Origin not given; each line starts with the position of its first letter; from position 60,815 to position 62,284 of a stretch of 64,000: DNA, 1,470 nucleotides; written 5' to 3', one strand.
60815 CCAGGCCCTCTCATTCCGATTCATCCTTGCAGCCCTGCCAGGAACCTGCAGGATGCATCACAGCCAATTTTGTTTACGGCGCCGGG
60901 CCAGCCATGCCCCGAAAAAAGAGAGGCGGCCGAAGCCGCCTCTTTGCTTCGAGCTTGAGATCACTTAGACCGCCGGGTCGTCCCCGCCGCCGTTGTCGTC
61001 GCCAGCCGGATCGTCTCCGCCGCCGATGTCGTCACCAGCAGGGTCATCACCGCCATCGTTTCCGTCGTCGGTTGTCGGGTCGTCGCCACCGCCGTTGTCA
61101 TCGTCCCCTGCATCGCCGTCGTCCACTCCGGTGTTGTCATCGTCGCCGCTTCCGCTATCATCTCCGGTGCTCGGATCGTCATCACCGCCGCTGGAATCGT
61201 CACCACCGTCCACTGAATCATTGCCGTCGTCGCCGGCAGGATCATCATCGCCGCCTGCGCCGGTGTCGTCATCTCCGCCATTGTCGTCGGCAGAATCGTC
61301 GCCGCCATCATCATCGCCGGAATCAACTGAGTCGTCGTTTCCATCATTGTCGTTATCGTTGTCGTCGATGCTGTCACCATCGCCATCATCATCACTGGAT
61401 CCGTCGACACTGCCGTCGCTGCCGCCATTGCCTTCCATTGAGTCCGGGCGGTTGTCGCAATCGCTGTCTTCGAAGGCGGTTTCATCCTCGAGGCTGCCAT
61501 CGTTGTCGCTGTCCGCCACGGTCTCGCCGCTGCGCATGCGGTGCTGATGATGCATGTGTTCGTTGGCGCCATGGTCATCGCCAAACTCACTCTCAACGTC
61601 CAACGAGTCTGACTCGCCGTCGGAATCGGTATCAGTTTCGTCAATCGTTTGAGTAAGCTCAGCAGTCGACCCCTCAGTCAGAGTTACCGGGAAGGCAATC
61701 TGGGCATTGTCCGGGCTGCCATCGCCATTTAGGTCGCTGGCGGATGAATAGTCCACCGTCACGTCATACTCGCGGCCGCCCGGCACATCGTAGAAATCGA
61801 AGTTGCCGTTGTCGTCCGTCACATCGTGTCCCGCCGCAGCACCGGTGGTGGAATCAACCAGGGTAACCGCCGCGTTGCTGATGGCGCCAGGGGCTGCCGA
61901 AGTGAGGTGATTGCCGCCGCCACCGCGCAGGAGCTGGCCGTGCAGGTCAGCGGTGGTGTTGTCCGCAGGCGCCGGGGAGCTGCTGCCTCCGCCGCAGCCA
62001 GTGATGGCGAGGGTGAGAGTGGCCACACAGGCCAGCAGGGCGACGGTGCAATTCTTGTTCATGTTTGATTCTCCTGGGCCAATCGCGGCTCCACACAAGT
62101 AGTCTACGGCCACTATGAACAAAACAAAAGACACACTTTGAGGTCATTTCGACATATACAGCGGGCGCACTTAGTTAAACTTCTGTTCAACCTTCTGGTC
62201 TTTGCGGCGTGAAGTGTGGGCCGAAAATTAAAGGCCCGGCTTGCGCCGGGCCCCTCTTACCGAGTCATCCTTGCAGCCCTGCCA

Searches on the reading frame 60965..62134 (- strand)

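Call 37: search_protein_families(library=pfam, proteins=[window:60965-62134:-], max_evalue=0.001)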
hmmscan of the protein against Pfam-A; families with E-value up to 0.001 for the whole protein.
window:60965-62134:- (389 aa): 1 family
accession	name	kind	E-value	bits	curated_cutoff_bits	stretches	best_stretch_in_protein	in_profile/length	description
PF13620.12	CarboxypepD_reg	-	0.00051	20.8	32.3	1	84-132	13-59/82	Carboxypeptidase regulatory-like domain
